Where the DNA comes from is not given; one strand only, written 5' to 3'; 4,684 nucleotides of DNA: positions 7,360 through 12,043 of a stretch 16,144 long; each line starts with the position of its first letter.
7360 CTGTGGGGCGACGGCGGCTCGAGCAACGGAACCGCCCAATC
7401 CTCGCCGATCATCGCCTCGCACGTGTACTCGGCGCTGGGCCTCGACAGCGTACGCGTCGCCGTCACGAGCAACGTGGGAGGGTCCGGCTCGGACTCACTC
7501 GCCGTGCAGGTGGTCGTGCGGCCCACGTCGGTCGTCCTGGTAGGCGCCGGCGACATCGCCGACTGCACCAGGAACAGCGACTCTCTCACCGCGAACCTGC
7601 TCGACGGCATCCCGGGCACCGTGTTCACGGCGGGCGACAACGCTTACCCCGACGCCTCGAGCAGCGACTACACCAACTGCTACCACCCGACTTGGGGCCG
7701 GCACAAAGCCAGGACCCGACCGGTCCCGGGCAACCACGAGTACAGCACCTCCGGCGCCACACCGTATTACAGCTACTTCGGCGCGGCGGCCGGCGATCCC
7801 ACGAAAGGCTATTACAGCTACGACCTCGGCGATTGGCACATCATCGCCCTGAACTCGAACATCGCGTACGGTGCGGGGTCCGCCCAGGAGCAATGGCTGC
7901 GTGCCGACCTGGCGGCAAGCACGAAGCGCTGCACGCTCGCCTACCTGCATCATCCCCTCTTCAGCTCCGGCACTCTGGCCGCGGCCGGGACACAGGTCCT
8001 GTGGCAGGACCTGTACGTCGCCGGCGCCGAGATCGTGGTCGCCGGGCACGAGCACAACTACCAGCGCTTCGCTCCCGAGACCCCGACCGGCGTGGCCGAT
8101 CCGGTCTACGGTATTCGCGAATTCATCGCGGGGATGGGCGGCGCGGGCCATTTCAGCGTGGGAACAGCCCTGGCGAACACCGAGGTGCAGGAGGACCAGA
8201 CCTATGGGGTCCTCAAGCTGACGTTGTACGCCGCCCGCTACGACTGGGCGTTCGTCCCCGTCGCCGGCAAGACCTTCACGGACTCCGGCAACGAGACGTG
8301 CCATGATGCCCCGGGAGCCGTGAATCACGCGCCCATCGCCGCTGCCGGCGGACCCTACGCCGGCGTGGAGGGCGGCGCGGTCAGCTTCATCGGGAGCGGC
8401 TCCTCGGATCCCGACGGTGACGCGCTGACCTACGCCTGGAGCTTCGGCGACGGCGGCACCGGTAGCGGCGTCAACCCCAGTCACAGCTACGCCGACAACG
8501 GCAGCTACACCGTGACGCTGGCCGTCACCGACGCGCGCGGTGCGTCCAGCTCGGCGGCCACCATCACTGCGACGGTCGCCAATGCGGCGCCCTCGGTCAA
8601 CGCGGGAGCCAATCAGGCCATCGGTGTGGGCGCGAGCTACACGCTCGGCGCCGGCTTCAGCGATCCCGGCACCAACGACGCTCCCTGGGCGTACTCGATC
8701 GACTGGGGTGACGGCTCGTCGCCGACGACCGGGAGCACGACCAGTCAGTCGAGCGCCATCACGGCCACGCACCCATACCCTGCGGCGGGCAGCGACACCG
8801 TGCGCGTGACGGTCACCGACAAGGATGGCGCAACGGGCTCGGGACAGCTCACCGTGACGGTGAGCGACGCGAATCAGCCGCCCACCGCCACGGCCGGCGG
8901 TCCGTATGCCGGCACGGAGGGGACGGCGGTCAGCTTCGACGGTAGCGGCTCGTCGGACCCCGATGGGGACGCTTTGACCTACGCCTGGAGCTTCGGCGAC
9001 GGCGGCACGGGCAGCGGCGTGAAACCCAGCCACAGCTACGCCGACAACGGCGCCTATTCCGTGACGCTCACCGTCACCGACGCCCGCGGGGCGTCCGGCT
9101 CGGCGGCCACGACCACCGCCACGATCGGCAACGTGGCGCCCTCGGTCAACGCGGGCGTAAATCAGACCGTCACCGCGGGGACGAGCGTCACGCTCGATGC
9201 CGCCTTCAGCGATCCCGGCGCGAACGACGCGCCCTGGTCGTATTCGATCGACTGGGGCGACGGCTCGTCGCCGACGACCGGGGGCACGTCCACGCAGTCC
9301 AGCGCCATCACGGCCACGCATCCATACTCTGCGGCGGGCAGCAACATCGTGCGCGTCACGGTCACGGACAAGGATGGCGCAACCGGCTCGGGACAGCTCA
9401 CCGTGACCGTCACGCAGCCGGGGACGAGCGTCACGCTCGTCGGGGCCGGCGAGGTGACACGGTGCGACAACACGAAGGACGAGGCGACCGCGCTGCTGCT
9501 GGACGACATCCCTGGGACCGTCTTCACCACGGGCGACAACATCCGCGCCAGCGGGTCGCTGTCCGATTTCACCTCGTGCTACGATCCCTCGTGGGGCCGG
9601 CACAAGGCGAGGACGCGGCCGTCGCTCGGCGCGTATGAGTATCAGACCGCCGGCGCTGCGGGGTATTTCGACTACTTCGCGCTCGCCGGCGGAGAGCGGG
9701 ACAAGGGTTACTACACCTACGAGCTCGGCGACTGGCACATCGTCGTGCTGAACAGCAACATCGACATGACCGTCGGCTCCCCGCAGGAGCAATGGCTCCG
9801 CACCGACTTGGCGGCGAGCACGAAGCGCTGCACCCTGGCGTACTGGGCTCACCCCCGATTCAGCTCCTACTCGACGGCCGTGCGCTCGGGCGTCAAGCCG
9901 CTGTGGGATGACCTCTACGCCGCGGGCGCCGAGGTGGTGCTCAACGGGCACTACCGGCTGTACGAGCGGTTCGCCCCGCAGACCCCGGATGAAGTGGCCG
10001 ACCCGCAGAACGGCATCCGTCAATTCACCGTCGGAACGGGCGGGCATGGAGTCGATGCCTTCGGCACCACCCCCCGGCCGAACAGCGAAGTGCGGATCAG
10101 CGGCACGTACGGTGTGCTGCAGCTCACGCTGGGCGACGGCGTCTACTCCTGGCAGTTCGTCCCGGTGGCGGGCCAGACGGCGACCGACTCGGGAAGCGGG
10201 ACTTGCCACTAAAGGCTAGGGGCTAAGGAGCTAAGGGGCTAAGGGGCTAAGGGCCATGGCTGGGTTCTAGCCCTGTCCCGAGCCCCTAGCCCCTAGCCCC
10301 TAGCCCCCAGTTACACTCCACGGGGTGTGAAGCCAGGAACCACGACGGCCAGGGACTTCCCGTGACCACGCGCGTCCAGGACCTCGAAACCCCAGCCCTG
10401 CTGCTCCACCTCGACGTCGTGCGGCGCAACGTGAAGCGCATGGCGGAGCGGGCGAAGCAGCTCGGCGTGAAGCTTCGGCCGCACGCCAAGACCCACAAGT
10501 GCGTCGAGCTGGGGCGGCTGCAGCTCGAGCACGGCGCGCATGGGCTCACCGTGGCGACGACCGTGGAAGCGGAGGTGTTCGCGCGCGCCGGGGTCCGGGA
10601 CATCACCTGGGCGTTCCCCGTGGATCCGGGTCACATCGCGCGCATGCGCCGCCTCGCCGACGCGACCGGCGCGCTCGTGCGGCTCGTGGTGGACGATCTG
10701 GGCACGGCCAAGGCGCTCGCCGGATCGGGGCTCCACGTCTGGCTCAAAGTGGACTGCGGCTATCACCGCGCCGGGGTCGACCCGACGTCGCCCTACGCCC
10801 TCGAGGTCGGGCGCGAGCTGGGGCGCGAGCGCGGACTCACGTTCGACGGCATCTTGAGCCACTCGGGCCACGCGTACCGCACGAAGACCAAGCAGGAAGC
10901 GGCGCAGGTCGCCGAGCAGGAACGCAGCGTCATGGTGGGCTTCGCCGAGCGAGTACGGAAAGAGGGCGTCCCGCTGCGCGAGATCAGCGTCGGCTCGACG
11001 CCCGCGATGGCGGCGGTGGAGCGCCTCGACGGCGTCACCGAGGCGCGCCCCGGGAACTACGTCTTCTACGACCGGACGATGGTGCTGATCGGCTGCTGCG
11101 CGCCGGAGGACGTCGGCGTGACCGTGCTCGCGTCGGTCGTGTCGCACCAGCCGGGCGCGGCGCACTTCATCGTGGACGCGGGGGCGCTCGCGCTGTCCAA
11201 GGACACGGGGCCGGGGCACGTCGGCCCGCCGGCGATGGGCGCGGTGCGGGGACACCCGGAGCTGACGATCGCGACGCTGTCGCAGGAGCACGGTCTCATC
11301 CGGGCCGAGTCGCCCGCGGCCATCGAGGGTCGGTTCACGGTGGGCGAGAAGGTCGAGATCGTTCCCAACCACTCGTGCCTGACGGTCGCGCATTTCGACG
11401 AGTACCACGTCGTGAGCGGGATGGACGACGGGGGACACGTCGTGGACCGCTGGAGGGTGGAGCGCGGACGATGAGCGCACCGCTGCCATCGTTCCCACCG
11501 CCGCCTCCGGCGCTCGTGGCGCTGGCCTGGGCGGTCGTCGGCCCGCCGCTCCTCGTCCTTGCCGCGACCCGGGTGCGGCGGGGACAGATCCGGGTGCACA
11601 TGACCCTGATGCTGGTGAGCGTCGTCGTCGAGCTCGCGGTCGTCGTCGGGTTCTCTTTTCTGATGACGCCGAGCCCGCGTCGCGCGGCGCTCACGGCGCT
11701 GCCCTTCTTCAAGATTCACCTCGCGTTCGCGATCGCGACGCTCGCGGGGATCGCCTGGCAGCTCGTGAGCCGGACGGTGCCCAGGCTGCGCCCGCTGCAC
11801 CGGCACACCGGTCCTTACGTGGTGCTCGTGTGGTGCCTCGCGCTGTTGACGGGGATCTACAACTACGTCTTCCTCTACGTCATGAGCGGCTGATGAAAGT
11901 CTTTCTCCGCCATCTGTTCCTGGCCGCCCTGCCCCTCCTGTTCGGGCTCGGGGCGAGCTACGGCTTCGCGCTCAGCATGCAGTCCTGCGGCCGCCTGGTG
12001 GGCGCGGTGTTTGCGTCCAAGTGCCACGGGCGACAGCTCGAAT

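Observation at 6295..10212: Giant secreted protein with three tandem PAP-like metallophosphoesterase domains, only the middle one catalytically intact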

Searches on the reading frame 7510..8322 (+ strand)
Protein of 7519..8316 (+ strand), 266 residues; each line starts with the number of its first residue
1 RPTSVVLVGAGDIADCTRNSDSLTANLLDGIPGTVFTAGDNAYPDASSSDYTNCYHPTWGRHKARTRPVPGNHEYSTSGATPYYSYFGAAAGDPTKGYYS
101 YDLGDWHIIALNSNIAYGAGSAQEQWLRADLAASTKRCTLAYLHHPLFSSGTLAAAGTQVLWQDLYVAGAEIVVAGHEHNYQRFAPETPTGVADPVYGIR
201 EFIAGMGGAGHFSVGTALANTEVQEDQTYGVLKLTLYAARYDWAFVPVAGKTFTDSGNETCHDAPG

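Call 32: predict_structure(alignment_id=A2)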
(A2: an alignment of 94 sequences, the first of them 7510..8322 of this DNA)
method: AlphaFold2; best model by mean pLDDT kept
length: 271 residues; sequences in the alignment: 94
mean_pLDDT: 96.1   pTM: 0.93
mean pLDDT of the five models: 96.1, 95.9, 94.8, 94.3, 94.1
residues with pLDDT >= 90: 260; 70-90: 7; 50-70: 4; < 50: 0
segments of 3 or more residues with pLDDT < 50: none
pLDDT, mean of each block of 10 residues (from residue 1): 82 94 95 98 96 97 98 97 97 96 98 97 98 98 98 95 98 98 97 98 97 93 97 98 98 97 94 61
secondary structure, 60 per line:
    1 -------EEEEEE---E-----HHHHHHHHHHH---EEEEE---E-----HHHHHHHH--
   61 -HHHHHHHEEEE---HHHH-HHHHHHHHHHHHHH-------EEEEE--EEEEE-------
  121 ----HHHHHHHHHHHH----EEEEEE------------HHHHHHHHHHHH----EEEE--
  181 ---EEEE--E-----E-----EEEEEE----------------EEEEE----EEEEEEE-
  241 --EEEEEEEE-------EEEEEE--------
elements in order: E8-13 H23-33 E37-41 H51-58 H62-68 E69-72 H76-79 H81-94 E102-106 E109-113 H125-136 E141-146 H159-170 E175-178 E184-187 E202-207 E224-228 E233-239 E243-250 E258-263

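Call 35: fold_search(model_id=the predicted structure, library=pdb)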
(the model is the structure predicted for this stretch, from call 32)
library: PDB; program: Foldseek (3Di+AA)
matches with E <= 10: 652; with E <= 0.001: 66
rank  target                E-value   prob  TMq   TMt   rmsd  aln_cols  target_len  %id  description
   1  3zk4_B                8.0e-15  1.00  0.78  0.39   4.0       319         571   17  Structure of purple acid phosphatase PPD1 isolated from yellow lupin (Lupinus luteus) seeds (released 2014-01-29)
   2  1xzw_A                2.7e-14  1.00  0.76  0.51   4.6       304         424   20  Sweet potato purple acid phosphatase/phosphate complex (released 2004-12-14)
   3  3zk4_C                3.3e-14  1.00  0.78  0.39   4.1       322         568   17  Structure of purple acid phosphatase PPD1 isolated from yellow lupin (Lupinus luteus) seeds (released 2014-01-29)
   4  3zk4_A                3.3e-14  1.00  0.76  0.39   4.1       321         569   18  Structure of purple acid phosphatase PPD1 isolated from yellow lupin (Lupinus luteus) seeds (released 2014-01-29)
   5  1xzw_B                3.7e-14  1.00  0.76  0.50   4.6       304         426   20  Sweet potato purple acid phosphatase/phosphate complex (released 2004-12-14)
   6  1qfc                  7.2e-14  1.00  0.73  0.69   4.0       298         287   17  STRUCTURE OF RAT PURPLE ACID PHOSPHATASE (released 2000-04-10)
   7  6giz_A                9.8e-14  1.00  0.73  0.41   6.5       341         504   21  PURPLE ACID PHYTASE FROM WHEAT ISOFORM B2 - SUBSTRATE COMPLEX (released 2019-11-27)
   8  1war                  1.2e-13  1.00  0.78  0.69   4.1       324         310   14  Recombinant Human Purple Acid Phosphatase expressed in Pichia Pastoris (released 2005-07-06)
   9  1ute_A                1.3e-13  1.00  0.74  0.67   3.9       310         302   16  PIG PURPLE ACID PHOSPHATASE COMPLEXED WITH PHOSPHATE (released 1999-10-01)
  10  6gja_A                1.3e-13  1.00  0.72  0.42   6.4       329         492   21  PURPLE ACID PHYTASE FROM WHEAT ISOFORM B2 - H229A MUTANT (released 2019-11-27)
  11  7ov2_A                2.2e-13  1.00  0.75  0.68   4.1       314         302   15  Crystal structure of pig purple acid phosphatase in complex with L-glutamine, (poly)ethylene glycol fragments and glyc (released 2022-01-12)
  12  7ov8_A                2.2e-13  1.00  0.73  0.67   4.3       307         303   15  Crystal structure of pig purple acid phosphatase in complex with 4-(2-hydroxyethyl)-1-piperazineethanesulfonic acid (H (released 2022-03-23)
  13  4dhl_B                2.3e-13  1.00  0.77  0.51   4.6       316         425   19  Crystal structure of red kidney bean purple acid phosphatase in complex with Maybridge fragment MO07123 (released 2012-12-12)
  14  5uq6                  2.6e-13  1.00  0.74  0.67   4.1       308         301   15  PIG PURPLE ACID PHOSPHATASE COMPLEXED WITH PHOSPHATE IN TWO COORDINATION MODES ALONG WITH A BRIDGING HYDROXIDE ION (released 2017-05-24)
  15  2bq8                  3.2e-13  1.00  0.78  0.70   3.7       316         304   14  Crystal structure of human purple acid phosphatase with an inhibitory conformation of the repression loop (released 2005-10-24)
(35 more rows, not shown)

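Call 61: search_protein_families(library=pfam, proteins=[window:7519-8316:+], max_evalue=10)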
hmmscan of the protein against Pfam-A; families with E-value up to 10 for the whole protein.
window:7519-8316:+ (266 aa): 1 family
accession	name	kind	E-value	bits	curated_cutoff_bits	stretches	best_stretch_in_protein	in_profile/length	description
PF00149.33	Metallophos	-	1.1e-07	32.9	21.5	1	32-181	31-191/191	Calcineurin-like phosphoesterase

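Call 64: search_solved_structures(query=window:7519-8316:+, max_evalue=1, show_alignments=2)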
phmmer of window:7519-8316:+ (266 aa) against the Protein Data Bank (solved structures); distinct sequences matched with E-value up to 1: 14.
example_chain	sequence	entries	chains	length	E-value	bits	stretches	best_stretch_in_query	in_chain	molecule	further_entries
2qfp_A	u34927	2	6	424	2e-07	34.1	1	33-184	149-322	Purple acid phosphatase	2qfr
1kbp_A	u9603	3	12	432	2e-07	34.1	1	33-184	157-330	PURPLE ACID PHOSPHATASE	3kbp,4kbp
4dhl_A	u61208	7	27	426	2e-07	34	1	33-184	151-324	Purple acid phosphatase | Fe(3+)-Zn(2+) purple acid phosphatase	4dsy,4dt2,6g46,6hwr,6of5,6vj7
8brn_A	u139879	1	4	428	2.1e-07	34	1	33-184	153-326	Fe(3+)-Zn(2+) purple acid phosphatase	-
6ofd_A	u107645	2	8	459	2.5e-07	33.8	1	33-184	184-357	Fe(3+)-Zn(2+) purple acid phosphatase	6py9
6hwr_D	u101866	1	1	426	2.8e-07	33.6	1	33-184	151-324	Fe(3+)-Zn(2+) purple acid phosphatase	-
6git_A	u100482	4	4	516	2.9e-05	27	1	68-184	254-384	Purple acid phosphatase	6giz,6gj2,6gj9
6gja_A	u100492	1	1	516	4.6e-05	26.3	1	68-184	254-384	Purple acid phosphatase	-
2bq8_X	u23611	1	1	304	0.09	15.5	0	122-191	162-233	TARTRATE-RESISTANT ACID PHOSPHATASE TYPE 5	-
1war_A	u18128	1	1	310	0.096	15.4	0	122-191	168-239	HUMAN PURPLE ACID PHOSPHATASE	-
1qfc_A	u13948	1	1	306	0.19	14.5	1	118-191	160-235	PROTEIN (PURPLE ACID PHOSPHATASE)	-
1qhw_A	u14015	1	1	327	0.22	14.3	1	118-191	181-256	PROTEIN (PURPLE ACID PHOSPHATASE)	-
5umq_A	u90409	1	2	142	0.73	12.5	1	73-194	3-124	Glyoxalase/bleomycin resisance protein/dioxygenase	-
5g51_A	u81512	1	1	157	0.87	12.3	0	96-167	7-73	DWV-VP3-P-DOMAIN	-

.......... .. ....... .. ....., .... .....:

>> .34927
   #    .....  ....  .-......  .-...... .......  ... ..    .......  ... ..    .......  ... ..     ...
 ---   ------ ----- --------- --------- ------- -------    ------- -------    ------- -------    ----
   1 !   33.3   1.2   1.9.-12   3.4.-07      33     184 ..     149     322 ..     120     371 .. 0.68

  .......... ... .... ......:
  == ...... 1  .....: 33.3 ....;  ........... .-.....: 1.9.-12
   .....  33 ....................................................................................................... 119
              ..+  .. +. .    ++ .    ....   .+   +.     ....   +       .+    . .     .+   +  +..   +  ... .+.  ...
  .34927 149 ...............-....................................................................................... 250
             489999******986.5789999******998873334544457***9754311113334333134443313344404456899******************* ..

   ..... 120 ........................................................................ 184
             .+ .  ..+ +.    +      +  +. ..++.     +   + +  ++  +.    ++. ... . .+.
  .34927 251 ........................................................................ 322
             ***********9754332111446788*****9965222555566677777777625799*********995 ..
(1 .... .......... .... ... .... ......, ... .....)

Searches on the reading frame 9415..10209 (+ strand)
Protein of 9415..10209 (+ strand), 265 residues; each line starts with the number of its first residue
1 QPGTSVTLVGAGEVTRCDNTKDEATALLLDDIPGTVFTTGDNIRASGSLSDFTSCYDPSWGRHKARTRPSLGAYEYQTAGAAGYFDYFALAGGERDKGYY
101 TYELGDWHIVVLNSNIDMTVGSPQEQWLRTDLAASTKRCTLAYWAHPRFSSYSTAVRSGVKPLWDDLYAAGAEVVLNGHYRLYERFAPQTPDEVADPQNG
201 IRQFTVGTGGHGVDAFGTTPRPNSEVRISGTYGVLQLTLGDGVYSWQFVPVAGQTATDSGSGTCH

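Call 21: find_related_loci(query=window:9415-10209:+, collection=metagenome_contigs, flank=6000)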
Query window:9415-10209:+ (265 aa) in metagenome_contigs; peptide patterns used: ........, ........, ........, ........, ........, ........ (x = any residue, [..] = any of these).
600 stretches matched a pattern (row limit reached: there are more); 250 encode a relative of the query (tblastn E <= 1e-3); the best 80 are kept; 80 distinct loci.
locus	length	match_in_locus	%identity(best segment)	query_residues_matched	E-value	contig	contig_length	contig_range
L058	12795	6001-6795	100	1-265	0e+0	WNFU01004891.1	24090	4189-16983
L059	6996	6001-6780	81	5-265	6e-146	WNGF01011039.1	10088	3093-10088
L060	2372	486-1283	72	2-265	4e-136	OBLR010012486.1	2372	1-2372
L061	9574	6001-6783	71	8-265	7e-128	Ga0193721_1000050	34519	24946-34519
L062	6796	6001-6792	66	1-265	2e-122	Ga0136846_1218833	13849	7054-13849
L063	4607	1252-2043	66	1-265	3e-123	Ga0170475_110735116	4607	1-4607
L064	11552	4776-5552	68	6-265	7e-122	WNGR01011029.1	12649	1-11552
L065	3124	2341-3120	69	5-265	2e-124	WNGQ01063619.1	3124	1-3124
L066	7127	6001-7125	71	3-265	6e-121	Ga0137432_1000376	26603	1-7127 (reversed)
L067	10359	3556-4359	67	1-265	6e-120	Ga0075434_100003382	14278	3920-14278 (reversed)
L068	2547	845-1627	69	4-265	1e-121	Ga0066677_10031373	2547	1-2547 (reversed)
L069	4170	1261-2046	68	4-265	1e-114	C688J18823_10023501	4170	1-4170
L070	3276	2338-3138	67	4-265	6e-115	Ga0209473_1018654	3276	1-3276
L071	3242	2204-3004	67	4-265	2e-115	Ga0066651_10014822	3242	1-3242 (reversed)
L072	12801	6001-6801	67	4-265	3e-112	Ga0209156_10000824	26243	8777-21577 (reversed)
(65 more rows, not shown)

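Call 61: search_protein_families(library=pfam, proteins=[window:9418-10209:+], max_evalue=10)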
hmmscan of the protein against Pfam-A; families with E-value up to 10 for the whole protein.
window:9418-10209:+ (264 aa): 0 families

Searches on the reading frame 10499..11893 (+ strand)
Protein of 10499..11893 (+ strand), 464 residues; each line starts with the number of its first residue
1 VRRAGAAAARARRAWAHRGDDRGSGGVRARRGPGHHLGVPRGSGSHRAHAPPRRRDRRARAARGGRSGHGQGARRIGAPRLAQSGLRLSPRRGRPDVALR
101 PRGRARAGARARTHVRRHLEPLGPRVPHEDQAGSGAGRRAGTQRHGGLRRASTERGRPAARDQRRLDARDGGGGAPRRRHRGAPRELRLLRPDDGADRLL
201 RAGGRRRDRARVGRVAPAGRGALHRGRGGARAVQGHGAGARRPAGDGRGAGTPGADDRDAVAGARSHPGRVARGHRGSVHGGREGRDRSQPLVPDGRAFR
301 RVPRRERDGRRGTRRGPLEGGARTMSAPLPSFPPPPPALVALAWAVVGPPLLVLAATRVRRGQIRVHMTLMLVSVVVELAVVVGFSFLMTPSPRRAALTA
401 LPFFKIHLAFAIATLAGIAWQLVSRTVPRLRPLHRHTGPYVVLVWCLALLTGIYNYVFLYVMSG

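Call 15: search_protein_families(library=pfam, proteins=[window:10499-11893:+], max_evalue=0.001)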
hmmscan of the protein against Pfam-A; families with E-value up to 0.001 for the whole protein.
window:10499-11893:+ (464 aa): 2 families
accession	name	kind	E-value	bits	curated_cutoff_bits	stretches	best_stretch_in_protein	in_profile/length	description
PF04238.17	DUF420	-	8.9e-06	26.5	30.5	1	346-459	10-130/130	Protein of unknown function (DUF420)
PF10067.14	DUF2306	-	0.00023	21.8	31.6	0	406-454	3-51/147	Predicted membrane protein (DUF2306)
